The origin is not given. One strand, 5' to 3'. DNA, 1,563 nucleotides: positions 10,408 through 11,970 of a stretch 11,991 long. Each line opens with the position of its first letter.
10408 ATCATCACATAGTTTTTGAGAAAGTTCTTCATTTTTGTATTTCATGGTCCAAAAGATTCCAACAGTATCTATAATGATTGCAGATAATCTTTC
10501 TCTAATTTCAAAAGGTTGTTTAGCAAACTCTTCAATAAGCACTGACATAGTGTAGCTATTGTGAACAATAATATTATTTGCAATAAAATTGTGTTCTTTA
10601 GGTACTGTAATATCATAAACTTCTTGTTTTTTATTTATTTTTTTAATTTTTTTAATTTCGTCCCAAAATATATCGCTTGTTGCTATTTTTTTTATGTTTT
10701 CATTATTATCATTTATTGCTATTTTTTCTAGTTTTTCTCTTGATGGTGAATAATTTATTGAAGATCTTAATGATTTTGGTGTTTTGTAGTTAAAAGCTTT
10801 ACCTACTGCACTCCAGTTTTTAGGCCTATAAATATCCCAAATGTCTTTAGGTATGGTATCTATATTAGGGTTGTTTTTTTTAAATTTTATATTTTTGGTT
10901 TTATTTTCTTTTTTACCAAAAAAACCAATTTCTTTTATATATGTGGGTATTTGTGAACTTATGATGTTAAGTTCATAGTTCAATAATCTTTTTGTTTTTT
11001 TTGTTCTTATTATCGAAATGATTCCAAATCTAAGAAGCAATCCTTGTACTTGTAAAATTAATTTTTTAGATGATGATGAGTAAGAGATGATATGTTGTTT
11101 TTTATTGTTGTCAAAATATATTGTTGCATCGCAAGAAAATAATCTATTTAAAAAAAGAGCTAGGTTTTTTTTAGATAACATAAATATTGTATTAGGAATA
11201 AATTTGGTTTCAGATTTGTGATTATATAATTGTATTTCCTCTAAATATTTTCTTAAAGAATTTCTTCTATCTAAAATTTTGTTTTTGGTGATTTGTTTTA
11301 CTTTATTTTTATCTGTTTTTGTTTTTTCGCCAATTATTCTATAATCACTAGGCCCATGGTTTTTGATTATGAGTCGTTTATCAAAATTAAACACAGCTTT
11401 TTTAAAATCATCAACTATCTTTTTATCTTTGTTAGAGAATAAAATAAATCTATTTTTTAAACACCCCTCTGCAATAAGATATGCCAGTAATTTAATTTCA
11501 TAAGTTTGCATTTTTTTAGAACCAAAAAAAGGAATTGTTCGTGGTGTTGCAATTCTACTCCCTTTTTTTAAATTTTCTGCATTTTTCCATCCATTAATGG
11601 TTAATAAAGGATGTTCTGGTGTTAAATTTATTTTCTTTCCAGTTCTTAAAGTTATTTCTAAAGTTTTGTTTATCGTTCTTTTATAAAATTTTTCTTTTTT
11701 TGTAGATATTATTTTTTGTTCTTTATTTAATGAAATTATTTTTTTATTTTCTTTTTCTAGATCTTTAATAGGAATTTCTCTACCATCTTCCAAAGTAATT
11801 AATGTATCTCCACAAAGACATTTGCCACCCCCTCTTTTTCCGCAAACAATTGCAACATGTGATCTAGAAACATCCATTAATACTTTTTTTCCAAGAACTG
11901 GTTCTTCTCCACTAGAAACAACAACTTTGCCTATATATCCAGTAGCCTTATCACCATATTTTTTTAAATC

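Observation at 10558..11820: Large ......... intein splitting the Walker-A P-loop of the HerA-like ATPase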

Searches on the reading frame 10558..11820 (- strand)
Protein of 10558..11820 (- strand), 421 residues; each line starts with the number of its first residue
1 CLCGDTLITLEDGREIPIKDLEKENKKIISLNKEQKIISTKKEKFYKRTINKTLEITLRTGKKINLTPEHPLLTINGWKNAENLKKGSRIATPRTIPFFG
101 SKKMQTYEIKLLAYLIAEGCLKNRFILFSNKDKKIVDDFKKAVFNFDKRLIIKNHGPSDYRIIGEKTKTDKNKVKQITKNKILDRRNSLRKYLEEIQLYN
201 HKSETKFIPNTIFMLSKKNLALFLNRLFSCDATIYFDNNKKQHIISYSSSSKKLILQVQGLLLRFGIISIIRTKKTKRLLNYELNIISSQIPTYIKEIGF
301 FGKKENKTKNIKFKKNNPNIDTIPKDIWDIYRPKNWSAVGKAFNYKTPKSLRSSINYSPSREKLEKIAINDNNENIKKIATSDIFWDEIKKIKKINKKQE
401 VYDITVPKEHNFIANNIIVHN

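Call 6: search_protein_families(library=pfam, proteins=[window:10558-11820:-], max_evalue=0.01)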
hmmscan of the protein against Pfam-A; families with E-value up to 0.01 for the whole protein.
window:10558-11820:- (421 aa): 4 families
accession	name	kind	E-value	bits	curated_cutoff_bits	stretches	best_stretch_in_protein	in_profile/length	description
PF14890.11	Intein_splicing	-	2.4e-33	115.5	35.8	1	8-421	1-155/155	Intein splicing domain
PF14528.11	LAGLIDADG_3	-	6e-16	58.9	22.5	1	220-298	3-81/82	LAGLIDADG-like domain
PF14623.11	Vint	-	0.00017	21.9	27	1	1-88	2-80/166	Hint-domain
PF01079.26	Hint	-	0.00047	20.3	29.7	1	1-84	13-98/213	Hint module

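Call 7: search_protein_families(library=ncbifam, proteins=[window:10558-11820:-], max_evalue=0.01)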
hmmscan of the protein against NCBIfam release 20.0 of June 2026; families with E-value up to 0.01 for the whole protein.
window:10558-11820:- (421 aa): 16 families
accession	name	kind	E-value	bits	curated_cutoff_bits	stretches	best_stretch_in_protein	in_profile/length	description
NF005852.0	PRK07773.1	equivalog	5.4e-76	256.6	780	1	1-421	398-826/886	replicative DNA helicase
NF011418.0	PRK14845.1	equivalog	1.3e-26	92.7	756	2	19-314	58-314/1049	translation initiation factor IF-2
NF038098.1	GyrA_w_intein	exception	3.7e-24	84.7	1850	1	1-421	117-537/1232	intein-containing DNA gyrase subunit A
NF003157.0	PRK04132.1-2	equivalog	4e-20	71.3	1103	2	24-326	84-369/864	replication factor C small subunit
NF003159.0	PRK04132.1-4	equivalog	1.3e-19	69.8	999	2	25-323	95-355/852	replication factor C small subunit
NF006207.0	PRK08332.1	equivalog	1.4e-16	59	2400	1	47-283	942-1155/1684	vitamin B12-dependent ribonucleotide reductase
NF038162.1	RtcB_rel_intein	exception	6.8e-15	54.1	1150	2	106-421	238-578/961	intein-containing RtcB family protein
NF011287.0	PRK14698.1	equivalog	1.7e-13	49.5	1238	1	28-417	287-663/1017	V-type ATP synthase subunit A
TIGR01445.1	intein_Nterm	domain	3e-13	50.6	24.5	1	1-74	1-83/83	intein N-terminal splicing region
NF007072.0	PRK09519.1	equivalog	7e-12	44.5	1024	1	46-274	300-515/790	intein-containing recombinase RecA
NF011491.0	PRK14898.1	equivalog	2.2e-11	42.6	783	1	113-421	250-543/860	DNA-directed RNA polymerase subunit A''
NF052663.1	RtcB_rel_intein2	exception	1.5e-10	40.6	1050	1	1-421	78-310/626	intein-containing RctB family protein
NF003158.0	PRK04132.1-3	equivalog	1.4e-09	35.7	1750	2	28-194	100-266/1437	replication factor C small subunit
TIGR01443.1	intein_Cterm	domain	8.3e-08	32.2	15.6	1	400-421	1-23/24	intein C-terminal splicing region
NF038136.1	rSAM_Rv_intein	exception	1.2e-07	31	700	1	1-421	76-334/574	intein-containing Rv2578c family radical SAM protein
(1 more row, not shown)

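Call 14: search_solved_structures(query=window:10558-11820:-, max_evalue=0.01, show_alignments=2)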
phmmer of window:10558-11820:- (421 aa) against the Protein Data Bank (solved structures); distinct sequences matched with E-value up to 0.01: 23.
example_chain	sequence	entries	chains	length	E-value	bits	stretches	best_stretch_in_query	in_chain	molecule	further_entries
4o1r_A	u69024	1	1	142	1.6e-20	77.2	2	2-95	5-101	Replicative DNA helicase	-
1mi8_A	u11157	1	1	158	3.9e-18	69.3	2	374-420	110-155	DnaB intein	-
6frg_A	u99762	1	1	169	8.2e-18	68.2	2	2-96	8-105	Replicative DNA helicase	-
6frh_A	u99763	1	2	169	8.2e-18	68.2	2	2-96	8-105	Replicative DNA helicase,Replicative DNA helicase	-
6fre_A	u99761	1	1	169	2e-16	63.6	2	2-96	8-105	Replicative DNA helicase,Replicative DNA helicase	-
7qss_A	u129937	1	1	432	8.8e-12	48.4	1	34-417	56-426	V-type ATP synthase alpha chain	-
6rpq_A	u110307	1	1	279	5.4e-11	45.8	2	381-421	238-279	Ubiquitin-like protein SMT3,1108aa long hypothetical cell division control protein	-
7qsu_A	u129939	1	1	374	3.1e-10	43.2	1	34-285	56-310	V-ATPase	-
6rpp_A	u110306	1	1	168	1.5e-08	37.7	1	376-420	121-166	Cell division control protein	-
2lqm_A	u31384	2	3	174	1.8e-07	34.2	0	378-421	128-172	Pho radA intein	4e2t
4e2u_A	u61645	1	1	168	2.3e-07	33.8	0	36-88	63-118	Pho radA intein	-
7qst_A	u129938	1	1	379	3.5e-07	33.2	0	31-84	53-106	V-type ATP synthase subunit A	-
2imz_A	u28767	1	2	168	4.4e-06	29.6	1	54-113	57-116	Endonuclease PI-MtuI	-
5o9i_A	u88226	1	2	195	0.00028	23.6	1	362-420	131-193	Transcription initiation factor IIB,Transcription initiation factor IIB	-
3ifj_A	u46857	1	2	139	0.00034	23.4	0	53-92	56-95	Endonuclease PI-MtuI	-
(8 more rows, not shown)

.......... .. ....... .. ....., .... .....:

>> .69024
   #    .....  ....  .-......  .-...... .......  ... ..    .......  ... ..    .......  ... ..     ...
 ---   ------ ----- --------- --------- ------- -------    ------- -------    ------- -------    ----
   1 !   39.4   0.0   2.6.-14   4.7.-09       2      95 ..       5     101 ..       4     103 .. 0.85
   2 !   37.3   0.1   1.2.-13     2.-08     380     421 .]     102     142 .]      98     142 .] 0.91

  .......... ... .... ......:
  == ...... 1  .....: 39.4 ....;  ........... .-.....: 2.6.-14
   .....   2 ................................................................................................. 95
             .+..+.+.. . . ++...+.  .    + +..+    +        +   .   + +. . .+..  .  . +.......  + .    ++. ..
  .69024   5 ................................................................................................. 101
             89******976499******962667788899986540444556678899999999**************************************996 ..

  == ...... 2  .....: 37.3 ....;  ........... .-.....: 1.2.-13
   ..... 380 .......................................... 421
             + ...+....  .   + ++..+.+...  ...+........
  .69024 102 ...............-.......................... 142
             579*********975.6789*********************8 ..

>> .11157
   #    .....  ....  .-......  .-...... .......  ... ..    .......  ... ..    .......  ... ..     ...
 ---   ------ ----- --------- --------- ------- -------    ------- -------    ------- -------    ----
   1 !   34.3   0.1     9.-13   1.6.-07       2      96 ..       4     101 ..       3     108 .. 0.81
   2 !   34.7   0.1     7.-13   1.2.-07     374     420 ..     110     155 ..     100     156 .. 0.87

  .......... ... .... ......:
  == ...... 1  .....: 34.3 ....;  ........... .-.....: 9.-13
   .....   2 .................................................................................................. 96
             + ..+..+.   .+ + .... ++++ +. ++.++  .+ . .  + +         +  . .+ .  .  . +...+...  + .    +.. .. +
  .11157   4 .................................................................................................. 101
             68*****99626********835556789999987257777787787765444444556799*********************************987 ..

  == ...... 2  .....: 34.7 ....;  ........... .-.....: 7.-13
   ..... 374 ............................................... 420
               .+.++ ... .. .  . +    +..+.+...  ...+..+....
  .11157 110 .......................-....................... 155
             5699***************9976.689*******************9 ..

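Call 15: search_protein_representatives(protein=window:10558-11820:-)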
Query: 421 residues. Proteins with E-value up to 0.001 (for the whole library): 7588; up to 1e-10: 3226; up to 1e-30: 584. The best 150 are listed.
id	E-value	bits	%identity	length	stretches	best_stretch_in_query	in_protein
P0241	4.2e-130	451.2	40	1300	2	1-421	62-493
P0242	2.9e-129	448.4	54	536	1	1-421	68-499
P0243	3.4e-126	438.3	50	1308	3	1-421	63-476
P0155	4.7e-122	424.7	53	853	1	1-421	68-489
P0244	1.0e-119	416.9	51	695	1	1-421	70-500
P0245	7.9e-118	410.7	51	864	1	1-421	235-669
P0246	2.5e-117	409.1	51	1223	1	1-421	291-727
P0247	5.1e-114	398.2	50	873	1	1-421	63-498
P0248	1.1e-113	397.1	48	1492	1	1-421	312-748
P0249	2.6e-109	382.7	50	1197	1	1-421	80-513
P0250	1.7e-107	376.7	51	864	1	1-421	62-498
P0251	7.0e-99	348.4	47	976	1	3-421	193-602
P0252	9.6e-98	344.6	46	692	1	1-421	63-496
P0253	2.0e-96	340.3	50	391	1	85-421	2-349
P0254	1.7e-89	317.4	30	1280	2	1-421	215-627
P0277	5.6e-63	230.1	38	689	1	1-421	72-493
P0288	1.6e-58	215.4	37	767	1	1-421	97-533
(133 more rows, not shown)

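Call 46: predict_structure(alignment_id=A1)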
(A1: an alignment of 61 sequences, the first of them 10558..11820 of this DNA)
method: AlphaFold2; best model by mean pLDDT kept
length: 421 residues; sequences in the alignment: 61
mean_pLDDT: 93.6   pTM: 0.92
mean pLDDT of the five models: 93.6, 93.5, 93.2, 92.9, 92.5
residues with pLDDT >= 90: 375; 70-90: 27; 50-70: 16; < 50: 3
segments of 3 or more residues with pLDDT < 50: none
pLDDT, mean of each block of 10 residues (from residue 1): 97 97 97 97 97 98 98 98 98 98 98 97 91 98 97 93 75 52 77 95 94 98 98 94 95 98 98 88 95 97 94 77 95 94 94 94 95 96 98 98 96 98 88
secondary structure, 60 per line:
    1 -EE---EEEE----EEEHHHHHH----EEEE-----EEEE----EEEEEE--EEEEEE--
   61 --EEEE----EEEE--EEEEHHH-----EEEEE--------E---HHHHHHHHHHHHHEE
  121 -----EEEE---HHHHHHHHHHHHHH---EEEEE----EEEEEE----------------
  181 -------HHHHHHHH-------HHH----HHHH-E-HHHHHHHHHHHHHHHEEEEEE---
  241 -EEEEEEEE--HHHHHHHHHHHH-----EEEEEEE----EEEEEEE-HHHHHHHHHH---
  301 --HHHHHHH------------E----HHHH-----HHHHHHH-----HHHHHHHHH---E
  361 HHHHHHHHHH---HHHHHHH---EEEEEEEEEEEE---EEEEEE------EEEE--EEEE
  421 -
elements in order: E7-10 E15-17 H18-23 E28-31 E37-40 E45-50 E53-58 E63-66 E71-74 E77-80 E89-93 H106-118 E126-129 H133-146 E150-154 E159-164 H188-195 H210-213 H217-231 E232-237 E242-249 H252-263 E269-275 E280-286 H288-297 H303-309 H327-330 H336-342 H348-356 H361-370 H374-380 E384-395 E399-404 E411-414 E417-420

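Call 47: search_protein_families(library=ncbifam, proteins=[P0245, P0246, P0249, P0277, P0288], max_evalue=0.001)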
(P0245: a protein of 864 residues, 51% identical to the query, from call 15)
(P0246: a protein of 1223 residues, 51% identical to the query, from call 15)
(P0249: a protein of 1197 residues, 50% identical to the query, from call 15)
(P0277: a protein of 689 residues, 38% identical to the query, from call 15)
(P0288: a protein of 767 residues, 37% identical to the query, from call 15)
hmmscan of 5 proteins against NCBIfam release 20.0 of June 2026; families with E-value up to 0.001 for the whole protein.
P0245 (864 aa): 14 families
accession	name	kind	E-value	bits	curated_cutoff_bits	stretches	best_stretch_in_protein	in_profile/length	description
NF005852.0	PRK07773.1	equivalog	8.3e-81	272.5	780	1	230-670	394-827/886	replicative DNA helicase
NF003157.0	PRK04132.1-2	equivalog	3.8e-30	104.5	1103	2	219-575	35-370/864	replication factor C small subunit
NF003159.0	PRK04132.1-4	equivalog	9.4e-28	96.7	999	2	217-556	43-342/852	replication factor C small subunit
NF038098.1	GyrA_w_intein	exception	3.6e-23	81.5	1850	1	234-670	116-538/1232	intein-containing DNA gyrase subunit A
NF003158.0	PRK04132.1-3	equivalog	9.6e-20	69.3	1750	1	217-376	45-217/1437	replication factor C small subunit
NF011418.0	PRK14845.1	equivalog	2.2e-18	65.5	756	1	224-577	13-327/1049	translation initiation factor IF-2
NF006207.0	PRK08332.1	equivalog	2.5e-16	58.2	2400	1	284-553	945-1195/1684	vitamin B12-dependent ribonucleotide reductase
TIGR01445.1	intein_Nterm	domain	1.4e-14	54.8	24.5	1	235-308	1-83/83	intein N-terminal splicing region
NF038162.1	RtcB_rel_intein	exception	2.8e-14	52.1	1150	2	343-673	241-582/961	intein-containing RtcB family protein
NF007072.0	PRK09519.1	equivalog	7.5e-14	51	1024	1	283-514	303-513/790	intein-containing recombinase RecA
NF011287.0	PRK14698.1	equivalog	1.6e-08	33.1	1238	1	226-670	232-670/1017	V-type ATP synthase subunit A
NF052663.1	RtcB_rel_intein2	exception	1.9e-08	33.6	1050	1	235-322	78-168/626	intein-containing RctB family protein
TIGR01443.1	intein_Cterm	domain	1.4e-07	31.6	15.6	1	648-670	1-24/24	intein C-terminal splicing region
NF045703.1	rSAM_Tes_intein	exception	7.6e-07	27.3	1700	1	442-544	444-544/1040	tetraether lipid synthase Tes, intein-containing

P0246 (1223 aa): 14 families
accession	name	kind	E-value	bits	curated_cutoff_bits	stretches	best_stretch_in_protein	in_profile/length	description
NF005852.0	PRK07773.1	equivalog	1.2e-73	248.8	780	1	286-728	394-827/886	replicative DNA helicase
NF003157.0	PRK04132.1-2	equivalog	1.3e-29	102.8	1103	2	268-629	28-368/864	replication factor C small subunit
NF003159.0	PRK04132.1-4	equivalog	1.7e-26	92.6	999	2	276-611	46-341/852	replication factor C small subunit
NF038098.1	GyrA_w_intein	exception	1.4e-19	69.6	1850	1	291-728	117-538/1232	intein-containing DNA gyrase subunit A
NF011418.0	PRK14845.1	equivalog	4.4e-19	67.8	756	1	309-604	58-301/1049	translation initiation factor IF-2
NF007072.0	PRK09519.1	equivalog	2e-14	52.9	1024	1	335-573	299-516/790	intein-containing recombinase RecA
NF003158.0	PRK04132.1-3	equivalog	4.4e-13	47.3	1750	2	276-419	48-204/1437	replication factor C small subunit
TIGR01445.1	intein_Nterm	domain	1.7e-12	48.1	24.5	1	291-364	1-83/83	intein N-terminal splicing region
NF038162.1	RtcB_rel_intein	exception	4.1e-10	38.3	1150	1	399-731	241-582/961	intein-containing RtcB family protein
NF042944.1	HerA_antiphage_2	equivalog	5.2e-09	35.4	850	1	915-1053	375-509/576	anti-phage-associated helicase HerA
TIGR01443.1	intein_Cterm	domain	1.3e-06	28.5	15.6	1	707-728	2-24/24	intein C-terminal splicing region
NF042943.1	HerA_antiphage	equivalog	3e-06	26.1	800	1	973-1051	433-514/566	anti-phage-associated helicase HerA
NF040937.1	HerA_Thermprot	equivalog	2.5e-05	22.9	800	1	914-1049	304-424/487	DNA double-strand break repair helicase HerA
NF045703.1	rSAM_Tes_intein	exception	7.1e-05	20.8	1700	1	500-588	446-532/1040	tetraether lipid synthase Tes, intein-containing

P0249 (1197 aa): 19 families
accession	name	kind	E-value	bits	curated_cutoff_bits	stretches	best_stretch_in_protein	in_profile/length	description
NF005852.0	PRK07773.1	equivalog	1.2e-72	245.5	780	1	79-516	397-829/886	replicative DNA helicase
NF003157.0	PRK04132.1-2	equivalog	6.6e-31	107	1103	2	62-431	32-382/864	replication factor C small subunit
NF003159.0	PRK04132.1-4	equivalog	2.3e-28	98.7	999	2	65-415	46-355/852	replication factor C small subunit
NF038098.1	GyrA_w_intein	exception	4.1e-24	84.6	1850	1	79-514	116-538/1232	intein-containing DNA gyrase subunit A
NF011418.0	PRK14845.1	equivalog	1.3e-22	79.4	756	2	69-407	13-316/1049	translation initiation factor IF-2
NF038162.1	RtcB_rel_intein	exception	7.6e-19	67.2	1150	2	188-514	241-579/961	intein-containing RtcB family protein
NF011491.0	PRK14898.1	equivalog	1.6e-15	56.2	783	1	129-515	149-545/860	DNA-directed RNA polymerase subunit A''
NF003158.0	PRK04132.1-3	equivalog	2.2e-14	51.6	1750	1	65-175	48-173/1437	replication factor C small subunit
NF007072.0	PRK09519.1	equivalog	4.3e-13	48.5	1024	1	130-201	305-377/790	intein-containing recombinase RecA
NF045703.1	rSAM_Tes_intein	exception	9e-12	43.6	1700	1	274-392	430-550/1040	tetraether lipid synthase Tes, intein-containing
TIGR01445.1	intein_Nterm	domain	7.3e-11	42.9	24.5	1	80-153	1-83/83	intein N-terminal splicing region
NF040819.1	helicase_HerA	equivalog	1.5e-10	40.2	970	1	664-826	306-477/561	DNA double-strand break repair helicase HerA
TIGR01443.1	intein_Cterm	domain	2.2e-10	40.4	15.6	1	492-514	1-24/24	intein C-terminal splicing region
NF042944.1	HerA_antiphage_2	equivalog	1.3e-09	37.4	850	1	691-834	376-513/576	anti-phage-associated helicase HerA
NF040937.1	HerA_Thermprot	equivalog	4.4e-09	35.3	800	1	650-826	263-424/487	DNA double-strand break repair helicase HerA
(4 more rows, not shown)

P0277 (689 aa): 14 families
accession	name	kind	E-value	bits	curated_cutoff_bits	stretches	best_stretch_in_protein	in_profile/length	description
NF005852.0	PRK07773.1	equivalog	2.3e-69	234.6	780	1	72-494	398-827/886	replicative DNA helicase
NF007072.0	PRK09519.1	equivalog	1.9e-24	86.1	1024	1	106-327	291-515/790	intein-containing recombinase RecA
NF011418.0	PRK14845.1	equivalog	1.5e-21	76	756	1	122-373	93-312/1049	translation initiation factor IF-2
NF003157.0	PRK04132.1-2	equivalog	2.7e-18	65.3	1103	1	123-359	114-344/864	replication factor C small subunit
NF003159.0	PRK04132.1-4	equivalog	5.6e-16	57.7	999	2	122-359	123-333/852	replication factor C small subunit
NF006207.0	PRK08332.1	equivalog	3.9e-14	50.9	2400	2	116-330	942-1149/1684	vitamin B12-dependent ribonucleotide reductase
NF038098.1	GyrA_w_intein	exception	4.5e-12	44.7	1850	1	113-495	165-539/1232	intein-containing DNA gyrase subunit A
NF038162.1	RtcB_rel_intein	exception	9.5e-08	30.5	1150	0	457-498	539-583/961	intein-containing RtcB family protein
NF003158.0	PRK04132.1-3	equivalog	3.7e-07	27.6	1750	0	445-502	509-570/1437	replication factor C small subunit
TIGR01445.1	intein_Nterm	domain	3.7e-06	27.8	24.5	1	72-143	1-83/83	intein N-terminal splicing region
NF011491.0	PRK14898.1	equivalog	0.00012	20.2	783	0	260-495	318-544/860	DNA-directed RNA polymerase subunit A''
NF011287.0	PRK14698.1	equivalog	0.00012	20.2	1238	0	178-347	394-552/1017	V-type ATP synthase subunit A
NF045703.1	rSAM_Tes_intein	exception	0.00029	18.8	1700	0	255-357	440-545/1040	tetraether lipid synthase Tes, intein-containing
NF011303.0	PRK14715.1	equivalog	0.00029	18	1585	1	178-322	1121-1260/1627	DNA-directed DNA polymerase II large subunit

P0288 (767 aa): 14 families
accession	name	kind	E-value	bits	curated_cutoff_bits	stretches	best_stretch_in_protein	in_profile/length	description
NF005852.0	PRK07773.1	equivalog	7.9e-78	262.6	780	1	78-535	380-828/886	replicative DNA helicase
NF038098.1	GyrA_w_intein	exception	7.5e-24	83.7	1850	1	97-536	117-540/1232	intein-containing DNA gyrase subunit A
NF003157.0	PRK04132.1-2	equivalog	3.7e-21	74.8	1103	2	74-444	27-381/864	replication factor C small subunit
NF011418.0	PRK14845.1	equivalog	4.2e-21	74.5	756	1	148-420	91-316/1049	translation initiation factor IF-2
NF007072.0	PRK09519.1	equivalog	8.7e-21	74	1024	1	96-374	251-513/790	intein-containing recombinase RecA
NF006207.0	PRK08332.1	equivalog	3.4e-20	71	2400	1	141-374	939-1144/1684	vitamin B12-dependent ribonucleotide reductase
NF038162.1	RtcB_rel_intein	exception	1.6e-18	66.1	1150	2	199-538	234-583/961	intein-containing RtcB family protein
NF003159.0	PRK04132.1-4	equivalog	2e-18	65.8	999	1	88-422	51-348/852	replication factor C small subunit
TIGR01445.1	intein_Nterm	domain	2.5e-17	63.7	24.5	1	97-171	1-83/83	intein N-terminal splicing region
NF011491.0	PRK14898.1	equivalog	4.7e-14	51.4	783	1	145-537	147-547/860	DNA-directed RNA polymerase subunit A''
NF003158.0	PRK04132.1-3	equivalog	2.3e-12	44.9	1750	1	87-218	52-195/1437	replication factor C small subunit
NF045703.1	rSAM_Tes_intein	exception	2.5e-06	25.6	1700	0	303-408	446-553/1040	tetraether lipid synthase Tes, intein-containing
TIGR01443.1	intein_Cterm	domain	5.2e-06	26.5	15.6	1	513-534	2-24/24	intein C-terminal splicing region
NF011287.0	PRK14698.1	equivalog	0.00016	19.8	1238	0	78-123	222-269/1017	V-type ATP synthase subunit A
